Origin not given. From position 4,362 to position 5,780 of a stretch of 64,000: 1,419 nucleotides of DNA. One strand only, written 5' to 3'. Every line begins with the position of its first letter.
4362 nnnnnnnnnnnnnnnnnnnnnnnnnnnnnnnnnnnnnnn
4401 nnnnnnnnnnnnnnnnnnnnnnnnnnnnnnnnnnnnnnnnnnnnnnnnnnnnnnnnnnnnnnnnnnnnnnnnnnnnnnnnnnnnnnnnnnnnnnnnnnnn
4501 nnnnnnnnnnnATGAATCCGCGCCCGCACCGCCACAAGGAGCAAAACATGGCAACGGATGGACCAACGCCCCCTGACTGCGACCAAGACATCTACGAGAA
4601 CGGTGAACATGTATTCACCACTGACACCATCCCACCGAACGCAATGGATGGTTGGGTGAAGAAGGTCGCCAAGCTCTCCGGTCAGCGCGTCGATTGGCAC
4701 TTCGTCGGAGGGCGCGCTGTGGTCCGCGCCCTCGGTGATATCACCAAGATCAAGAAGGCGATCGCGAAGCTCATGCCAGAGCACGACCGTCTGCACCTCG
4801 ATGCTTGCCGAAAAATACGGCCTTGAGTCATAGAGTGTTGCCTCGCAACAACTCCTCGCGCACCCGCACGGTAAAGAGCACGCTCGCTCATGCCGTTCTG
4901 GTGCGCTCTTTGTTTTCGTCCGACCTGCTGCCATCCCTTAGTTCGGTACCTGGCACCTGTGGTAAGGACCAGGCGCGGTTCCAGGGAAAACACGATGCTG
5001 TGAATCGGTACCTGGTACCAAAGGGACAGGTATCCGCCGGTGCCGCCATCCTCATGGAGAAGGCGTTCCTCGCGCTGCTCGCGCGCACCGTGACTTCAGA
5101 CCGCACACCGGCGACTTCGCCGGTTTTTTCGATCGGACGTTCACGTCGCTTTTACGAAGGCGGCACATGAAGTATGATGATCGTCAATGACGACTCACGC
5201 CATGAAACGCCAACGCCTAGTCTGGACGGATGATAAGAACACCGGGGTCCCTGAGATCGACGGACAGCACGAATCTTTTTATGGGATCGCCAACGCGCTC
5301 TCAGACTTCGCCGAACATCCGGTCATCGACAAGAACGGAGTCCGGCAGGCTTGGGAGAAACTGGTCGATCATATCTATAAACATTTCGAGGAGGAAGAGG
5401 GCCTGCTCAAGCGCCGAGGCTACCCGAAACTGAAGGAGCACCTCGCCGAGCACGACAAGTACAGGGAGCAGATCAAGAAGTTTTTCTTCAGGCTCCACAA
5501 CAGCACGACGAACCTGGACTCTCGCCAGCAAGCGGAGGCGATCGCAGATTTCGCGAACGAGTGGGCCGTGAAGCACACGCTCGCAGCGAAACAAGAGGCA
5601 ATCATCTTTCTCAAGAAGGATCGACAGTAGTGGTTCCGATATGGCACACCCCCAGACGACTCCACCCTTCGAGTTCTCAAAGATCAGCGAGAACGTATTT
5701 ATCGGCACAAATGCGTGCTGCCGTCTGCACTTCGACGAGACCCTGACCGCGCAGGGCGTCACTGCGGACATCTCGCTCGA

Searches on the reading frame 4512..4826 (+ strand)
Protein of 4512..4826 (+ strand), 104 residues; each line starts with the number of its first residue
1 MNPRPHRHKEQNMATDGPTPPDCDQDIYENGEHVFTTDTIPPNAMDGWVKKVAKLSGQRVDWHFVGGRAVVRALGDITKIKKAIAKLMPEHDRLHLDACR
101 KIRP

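Call 9: search_protein_families(library=pfam, proteins=[window:4512-4826:+], max_evalue=1)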
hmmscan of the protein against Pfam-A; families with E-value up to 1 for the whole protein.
window:4512-4826:+ (104 aa): 0 families

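Call 29: search_protein_families(library=ncbifam, proteins=[window:4512-4826:+], max_evalue=1)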
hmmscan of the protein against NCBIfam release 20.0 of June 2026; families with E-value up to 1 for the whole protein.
window:4512-4826:+ (104 aa): 0 families

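Call 30: search_protein_families(library=padloc, proteins=[window:4512-4826:+], max_evalue=1)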
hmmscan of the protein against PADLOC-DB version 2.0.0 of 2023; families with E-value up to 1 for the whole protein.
window:4512-4826:+ (104 aa): 1 family
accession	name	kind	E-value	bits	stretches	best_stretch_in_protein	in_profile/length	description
PDLC03010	nacht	-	0.032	11.4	1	15-66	238-287/378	-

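Call 31: search_protein_families(library=phrogs, proteins=[window:4512-4826:+], max_evalue=1)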
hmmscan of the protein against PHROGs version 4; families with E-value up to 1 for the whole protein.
window:4512-4826:+ (104 aa): 1 family
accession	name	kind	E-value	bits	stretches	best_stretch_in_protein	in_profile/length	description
phrog_16627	-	unknown function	0.16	13.1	1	79-102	15-38/50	-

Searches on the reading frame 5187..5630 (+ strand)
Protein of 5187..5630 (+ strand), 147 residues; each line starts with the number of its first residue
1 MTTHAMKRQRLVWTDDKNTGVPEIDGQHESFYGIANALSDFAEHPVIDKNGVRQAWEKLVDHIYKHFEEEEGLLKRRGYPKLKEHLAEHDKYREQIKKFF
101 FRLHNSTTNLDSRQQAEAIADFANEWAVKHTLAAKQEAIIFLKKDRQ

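Call 9: search_protein_families(library=pfam, proteins=[window:5187-5630:+], max_evalue=1)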
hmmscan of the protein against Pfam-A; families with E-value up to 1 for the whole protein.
window:5187-5630:+ (147 aa): 2 families
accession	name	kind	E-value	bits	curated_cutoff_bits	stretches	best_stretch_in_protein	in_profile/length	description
PF01814.28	Hemerythrin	-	3.6e-10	40.8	25.3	1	20-130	2-115/127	Hemerythrin HHE cation binding domain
PF03150.19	CCP_MauG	-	0.1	13.7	25.6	1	80-127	93-134/149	Di-haem cytochrome c peroxidase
